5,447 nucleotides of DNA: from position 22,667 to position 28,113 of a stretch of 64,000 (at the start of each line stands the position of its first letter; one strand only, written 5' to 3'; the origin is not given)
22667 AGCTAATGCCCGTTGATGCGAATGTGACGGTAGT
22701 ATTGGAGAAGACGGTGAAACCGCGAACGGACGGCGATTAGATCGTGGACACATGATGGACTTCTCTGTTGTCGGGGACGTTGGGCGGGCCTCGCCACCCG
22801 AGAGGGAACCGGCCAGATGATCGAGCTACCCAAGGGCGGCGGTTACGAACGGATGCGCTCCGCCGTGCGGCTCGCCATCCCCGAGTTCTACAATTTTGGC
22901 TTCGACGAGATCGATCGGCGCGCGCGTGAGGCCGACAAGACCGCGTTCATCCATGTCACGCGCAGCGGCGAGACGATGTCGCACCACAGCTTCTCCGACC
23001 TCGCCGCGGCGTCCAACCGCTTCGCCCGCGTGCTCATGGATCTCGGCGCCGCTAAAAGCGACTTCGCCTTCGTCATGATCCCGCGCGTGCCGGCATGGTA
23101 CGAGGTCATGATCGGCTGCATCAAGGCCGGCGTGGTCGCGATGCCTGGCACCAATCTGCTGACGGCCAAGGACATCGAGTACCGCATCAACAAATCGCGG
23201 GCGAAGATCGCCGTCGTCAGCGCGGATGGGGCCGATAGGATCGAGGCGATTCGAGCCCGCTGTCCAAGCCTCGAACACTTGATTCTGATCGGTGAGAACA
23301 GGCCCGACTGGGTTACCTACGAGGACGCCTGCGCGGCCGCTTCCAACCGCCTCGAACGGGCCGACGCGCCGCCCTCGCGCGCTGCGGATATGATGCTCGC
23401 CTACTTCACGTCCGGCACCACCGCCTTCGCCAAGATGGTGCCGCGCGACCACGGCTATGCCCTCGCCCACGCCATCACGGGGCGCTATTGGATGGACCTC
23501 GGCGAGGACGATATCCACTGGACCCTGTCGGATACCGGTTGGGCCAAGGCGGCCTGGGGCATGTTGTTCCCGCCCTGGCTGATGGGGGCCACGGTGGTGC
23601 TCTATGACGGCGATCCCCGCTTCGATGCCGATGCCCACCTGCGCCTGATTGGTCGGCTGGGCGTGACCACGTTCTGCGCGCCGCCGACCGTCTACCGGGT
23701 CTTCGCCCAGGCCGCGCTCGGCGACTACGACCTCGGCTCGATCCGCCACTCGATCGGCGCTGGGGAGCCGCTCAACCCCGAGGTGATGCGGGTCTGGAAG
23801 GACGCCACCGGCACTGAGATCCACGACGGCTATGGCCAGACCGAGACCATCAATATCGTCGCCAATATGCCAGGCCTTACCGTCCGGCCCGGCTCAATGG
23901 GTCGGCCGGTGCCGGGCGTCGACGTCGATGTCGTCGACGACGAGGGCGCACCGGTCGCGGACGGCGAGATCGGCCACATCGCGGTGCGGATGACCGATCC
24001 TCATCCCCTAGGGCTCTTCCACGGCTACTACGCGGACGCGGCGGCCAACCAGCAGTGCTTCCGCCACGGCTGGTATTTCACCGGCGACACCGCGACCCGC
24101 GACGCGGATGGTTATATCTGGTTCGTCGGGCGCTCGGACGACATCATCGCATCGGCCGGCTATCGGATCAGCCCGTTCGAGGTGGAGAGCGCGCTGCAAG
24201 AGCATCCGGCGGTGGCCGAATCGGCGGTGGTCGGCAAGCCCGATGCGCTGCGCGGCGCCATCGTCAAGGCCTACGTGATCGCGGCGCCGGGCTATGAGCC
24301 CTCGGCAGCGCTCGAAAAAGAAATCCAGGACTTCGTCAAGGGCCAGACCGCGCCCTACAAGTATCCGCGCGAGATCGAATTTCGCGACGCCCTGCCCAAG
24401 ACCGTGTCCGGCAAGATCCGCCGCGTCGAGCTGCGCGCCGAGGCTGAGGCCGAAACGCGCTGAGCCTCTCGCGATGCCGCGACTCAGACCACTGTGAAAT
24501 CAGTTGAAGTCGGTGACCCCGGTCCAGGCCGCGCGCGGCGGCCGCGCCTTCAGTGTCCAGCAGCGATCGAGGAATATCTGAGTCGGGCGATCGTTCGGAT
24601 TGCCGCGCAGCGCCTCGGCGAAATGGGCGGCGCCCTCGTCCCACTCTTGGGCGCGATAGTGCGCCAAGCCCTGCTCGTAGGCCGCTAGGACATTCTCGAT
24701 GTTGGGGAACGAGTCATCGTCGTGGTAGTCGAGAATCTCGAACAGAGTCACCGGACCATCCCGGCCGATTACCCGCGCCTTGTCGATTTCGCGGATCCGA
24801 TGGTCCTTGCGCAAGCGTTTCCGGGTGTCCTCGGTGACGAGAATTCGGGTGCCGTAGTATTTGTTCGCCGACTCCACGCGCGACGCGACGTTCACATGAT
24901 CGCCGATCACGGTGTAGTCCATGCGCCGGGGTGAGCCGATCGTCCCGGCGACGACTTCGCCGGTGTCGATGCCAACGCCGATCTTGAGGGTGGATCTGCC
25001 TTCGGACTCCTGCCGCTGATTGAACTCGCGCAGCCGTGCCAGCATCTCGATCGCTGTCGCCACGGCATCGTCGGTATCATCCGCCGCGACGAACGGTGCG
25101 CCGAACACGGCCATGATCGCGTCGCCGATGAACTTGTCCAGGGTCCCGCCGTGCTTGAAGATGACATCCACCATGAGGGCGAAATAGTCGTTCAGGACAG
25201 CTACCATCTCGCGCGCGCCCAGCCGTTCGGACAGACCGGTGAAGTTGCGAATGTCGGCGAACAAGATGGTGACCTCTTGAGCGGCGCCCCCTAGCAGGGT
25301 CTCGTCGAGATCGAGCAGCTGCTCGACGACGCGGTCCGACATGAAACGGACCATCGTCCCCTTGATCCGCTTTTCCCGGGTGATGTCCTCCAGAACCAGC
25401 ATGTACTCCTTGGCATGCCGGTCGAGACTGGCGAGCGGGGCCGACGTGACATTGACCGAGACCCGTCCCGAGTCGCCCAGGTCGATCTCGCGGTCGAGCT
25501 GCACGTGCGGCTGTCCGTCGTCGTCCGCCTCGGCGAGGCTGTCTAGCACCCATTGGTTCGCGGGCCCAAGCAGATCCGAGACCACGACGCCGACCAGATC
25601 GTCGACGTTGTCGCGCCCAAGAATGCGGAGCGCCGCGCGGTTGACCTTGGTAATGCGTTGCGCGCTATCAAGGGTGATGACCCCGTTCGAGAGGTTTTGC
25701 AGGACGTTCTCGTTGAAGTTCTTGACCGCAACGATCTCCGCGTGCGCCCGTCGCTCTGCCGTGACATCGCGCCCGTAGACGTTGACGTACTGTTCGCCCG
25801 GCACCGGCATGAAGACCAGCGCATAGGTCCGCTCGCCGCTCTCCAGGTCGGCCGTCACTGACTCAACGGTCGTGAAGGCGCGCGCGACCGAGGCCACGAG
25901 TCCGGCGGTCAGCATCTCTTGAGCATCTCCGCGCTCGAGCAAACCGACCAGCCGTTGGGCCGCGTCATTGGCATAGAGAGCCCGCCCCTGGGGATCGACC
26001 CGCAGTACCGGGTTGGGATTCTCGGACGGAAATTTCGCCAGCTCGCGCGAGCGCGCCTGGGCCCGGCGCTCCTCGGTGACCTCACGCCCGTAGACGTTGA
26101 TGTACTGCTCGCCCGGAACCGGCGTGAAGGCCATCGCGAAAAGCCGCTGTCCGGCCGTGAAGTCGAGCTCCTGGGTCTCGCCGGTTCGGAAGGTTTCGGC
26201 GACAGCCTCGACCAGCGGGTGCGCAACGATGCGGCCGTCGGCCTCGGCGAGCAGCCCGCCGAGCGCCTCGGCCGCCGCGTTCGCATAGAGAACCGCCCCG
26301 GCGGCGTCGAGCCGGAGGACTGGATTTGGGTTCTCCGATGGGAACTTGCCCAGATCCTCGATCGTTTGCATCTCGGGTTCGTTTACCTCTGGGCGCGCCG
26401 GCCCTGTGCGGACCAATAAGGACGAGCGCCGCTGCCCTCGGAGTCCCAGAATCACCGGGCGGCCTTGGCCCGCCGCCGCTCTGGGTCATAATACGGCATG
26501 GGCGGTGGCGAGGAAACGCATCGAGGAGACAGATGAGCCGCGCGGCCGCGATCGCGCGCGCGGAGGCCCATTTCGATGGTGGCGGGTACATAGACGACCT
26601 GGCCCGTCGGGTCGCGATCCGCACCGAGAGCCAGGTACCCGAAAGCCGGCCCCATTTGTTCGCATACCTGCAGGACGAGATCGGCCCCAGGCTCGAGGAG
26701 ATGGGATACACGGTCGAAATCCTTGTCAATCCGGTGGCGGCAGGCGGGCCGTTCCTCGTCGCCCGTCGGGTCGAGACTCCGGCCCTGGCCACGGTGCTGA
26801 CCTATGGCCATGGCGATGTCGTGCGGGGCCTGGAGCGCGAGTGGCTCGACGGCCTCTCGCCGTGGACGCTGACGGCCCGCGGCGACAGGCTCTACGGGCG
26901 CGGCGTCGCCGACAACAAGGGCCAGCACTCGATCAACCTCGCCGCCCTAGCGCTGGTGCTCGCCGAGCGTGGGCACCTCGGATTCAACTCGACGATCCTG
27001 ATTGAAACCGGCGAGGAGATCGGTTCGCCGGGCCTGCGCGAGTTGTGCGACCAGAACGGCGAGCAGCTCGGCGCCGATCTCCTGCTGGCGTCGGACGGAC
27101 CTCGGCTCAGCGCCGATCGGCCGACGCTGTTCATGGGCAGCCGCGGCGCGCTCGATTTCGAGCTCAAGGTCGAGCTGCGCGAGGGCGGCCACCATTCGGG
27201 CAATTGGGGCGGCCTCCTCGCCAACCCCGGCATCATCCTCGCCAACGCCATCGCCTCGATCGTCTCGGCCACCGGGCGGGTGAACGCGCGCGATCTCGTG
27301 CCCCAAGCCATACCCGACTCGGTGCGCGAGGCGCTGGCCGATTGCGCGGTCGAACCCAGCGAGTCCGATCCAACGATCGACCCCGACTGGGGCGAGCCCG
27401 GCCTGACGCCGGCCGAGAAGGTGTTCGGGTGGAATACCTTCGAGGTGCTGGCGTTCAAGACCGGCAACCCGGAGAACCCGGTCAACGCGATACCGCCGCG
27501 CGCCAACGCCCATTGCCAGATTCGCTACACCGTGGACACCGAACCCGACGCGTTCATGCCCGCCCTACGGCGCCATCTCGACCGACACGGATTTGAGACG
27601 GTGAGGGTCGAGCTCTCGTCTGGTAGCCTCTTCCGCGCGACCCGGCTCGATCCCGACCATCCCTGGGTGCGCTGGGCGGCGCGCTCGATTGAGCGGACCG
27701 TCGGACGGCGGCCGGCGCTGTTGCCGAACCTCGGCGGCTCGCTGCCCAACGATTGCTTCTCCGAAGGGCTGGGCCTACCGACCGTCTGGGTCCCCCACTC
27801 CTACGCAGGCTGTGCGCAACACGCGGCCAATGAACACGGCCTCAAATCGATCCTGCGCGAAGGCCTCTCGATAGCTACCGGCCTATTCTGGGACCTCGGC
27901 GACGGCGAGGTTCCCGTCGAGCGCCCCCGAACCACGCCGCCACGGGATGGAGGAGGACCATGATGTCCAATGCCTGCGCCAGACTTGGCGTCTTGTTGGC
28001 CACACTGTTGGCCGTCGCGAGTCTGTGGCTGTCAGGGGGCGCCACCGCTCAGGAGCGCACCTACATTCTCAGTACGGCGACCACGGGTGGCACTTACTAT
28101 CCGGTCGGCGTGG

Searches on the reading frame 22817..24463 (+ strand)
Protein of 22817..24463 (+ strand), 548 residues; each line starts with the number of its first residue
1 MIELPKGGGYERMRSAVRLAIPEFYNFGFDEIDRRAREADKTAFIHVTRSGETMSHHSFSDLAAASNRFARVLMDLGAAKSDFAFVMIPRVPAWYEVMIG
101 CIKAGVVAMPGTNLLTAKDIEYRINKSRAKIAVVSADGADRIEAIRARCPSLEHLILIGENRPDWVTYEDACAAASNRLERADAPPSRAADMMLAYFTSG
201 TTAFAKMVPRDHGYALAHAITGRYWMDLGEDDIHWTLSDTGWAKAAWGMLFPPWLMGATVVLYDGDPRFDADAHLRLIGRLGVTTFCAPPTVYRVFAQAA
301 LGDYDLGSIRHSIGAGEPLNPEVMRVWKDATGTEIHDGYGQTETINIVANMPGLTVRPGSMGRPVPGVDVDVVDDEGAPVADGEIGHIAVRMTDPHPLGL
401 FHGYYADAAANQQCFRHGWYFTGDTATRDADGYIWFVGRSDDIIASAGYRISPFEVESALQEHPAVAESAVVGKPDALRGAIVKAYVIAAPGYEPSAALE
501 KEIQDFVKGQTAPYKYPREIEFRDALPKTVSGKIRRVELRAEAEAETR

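Call 72: search_protein_families(library=pfam, proteins=[window:22817-24463:+], max_evalue=0.00001)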
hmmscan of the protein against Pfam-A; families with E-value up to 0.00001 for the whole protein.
window:22817-24463:+ (548 aa): 2 families
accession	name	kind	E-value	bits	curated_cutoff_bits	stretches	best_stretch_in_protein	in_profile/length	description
PF00501.34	AMP-binding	-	6.3e-70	236.3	29.9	1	36-405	6-384/384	AMP-binding enzyme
PF13193.12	AMP-binding_C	-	5e-24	85.5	24.5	1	455-533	1-76/76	AMP-binding enzyme C-terminal domain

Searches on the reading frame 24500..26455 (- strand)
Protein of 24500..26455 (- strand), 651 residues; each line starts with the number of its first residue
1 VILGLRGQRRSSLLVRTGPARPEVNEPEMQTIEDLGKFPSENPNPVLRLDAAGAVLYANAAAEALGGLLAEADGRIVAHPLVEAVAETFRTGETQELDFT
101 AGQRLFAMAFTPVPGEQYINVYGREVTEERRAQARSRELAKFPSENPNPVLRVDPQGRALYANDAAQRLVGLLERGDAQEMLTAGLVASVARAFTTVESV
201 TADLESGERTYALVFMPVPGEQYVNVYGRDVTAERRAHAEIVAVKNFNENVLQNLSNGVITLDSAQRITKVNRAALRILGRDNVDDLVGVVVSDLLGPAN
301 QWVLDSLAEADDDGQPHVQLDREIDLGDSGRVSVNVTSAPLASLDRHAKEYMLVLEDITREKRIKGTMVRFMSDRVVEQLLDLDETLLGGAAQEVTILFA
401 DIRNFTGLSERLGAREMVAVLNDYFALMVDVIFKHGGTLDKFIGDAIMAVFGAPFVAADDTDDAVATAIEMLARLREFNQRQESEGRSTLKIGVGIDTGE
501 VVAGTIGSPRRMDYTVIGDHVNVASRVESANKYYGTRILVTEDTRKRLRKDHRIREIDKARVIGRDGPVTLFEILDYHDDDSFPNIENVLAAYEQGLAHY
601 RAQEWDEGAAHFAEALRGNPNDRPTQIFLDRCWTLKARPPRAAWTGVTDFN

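Call 72: search_protein_families(library=pfam, proteins=[window:24500-26455:-], max_evalue=0.00001)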
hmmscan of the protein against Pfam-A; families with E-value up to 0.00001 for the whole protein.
window:24500-26455:- (651 aa): 5 families
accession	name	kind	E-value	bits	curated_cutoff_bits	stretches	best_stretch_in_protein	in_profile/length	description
PF00211.25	Guanylate_cyc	-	8.5e-31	107.4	21.9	1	392-570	6-178/183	Adenylate and Guanylate cyclase catalytic domain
PF00989.32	PAS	-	1.7e-17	63.9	22.6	1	249-358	4-113/113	PAS fold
PF08448.16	PAS_4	-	8.1e-15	55.4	23.1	1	253-363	2-110/110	PAS fold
PF13188.13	PAS_8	-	2.5e-14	53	21.8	1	249-299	4-54/65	PAS domain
PF13426.13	PAS_9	-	1.4e-11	45.1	27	1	257-359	2-102/103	PAS domain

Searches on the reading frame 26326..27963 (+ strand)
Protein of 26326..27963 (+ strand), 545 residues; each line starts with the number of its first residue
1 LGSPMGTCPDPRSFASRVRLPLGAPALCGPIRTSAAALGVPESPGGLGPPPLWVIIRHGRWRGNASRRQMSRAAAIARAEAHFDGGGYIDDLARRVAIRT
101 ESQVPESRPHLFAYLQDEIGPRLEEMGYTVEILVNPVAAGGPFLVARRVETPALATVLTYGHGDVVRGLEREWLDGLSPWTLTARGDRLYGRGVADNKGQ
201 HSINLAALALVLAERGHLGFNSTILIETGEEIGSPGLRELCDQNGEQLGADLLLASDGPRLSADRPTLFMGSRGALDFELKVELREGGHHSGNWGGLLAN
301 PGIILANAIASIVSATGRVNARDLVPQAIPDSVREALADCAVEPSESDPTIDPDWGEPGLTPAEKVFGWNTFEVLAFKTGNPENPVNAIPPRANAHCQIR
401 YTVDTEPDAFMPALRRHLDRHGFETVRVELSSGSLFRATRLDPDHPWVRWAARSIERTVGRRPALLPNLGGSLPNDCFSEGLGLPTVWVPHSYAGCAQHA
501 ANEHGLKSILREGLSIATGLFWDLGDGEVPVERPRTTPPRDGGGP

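Call 72: search_protein_families(library=pfam, proteins=[window:26326-27963:+], max_evalue=0.00001)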
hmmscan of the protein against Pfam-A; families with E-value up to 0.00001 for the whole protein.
window:26326-27963:+ (545 aa): 2 families
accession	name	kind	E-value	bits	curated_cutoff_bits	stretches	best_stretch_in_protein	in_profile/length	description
PF01546.33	Peptidase_M20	-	9.2e-17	62.1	24.6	1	159-518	2-201/206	Peptidase family M20/M25/M40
PF07687.19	M20_dimer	-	8.7e-07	29.3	21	1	271-423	2-104/107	Peptidase dimerisation domain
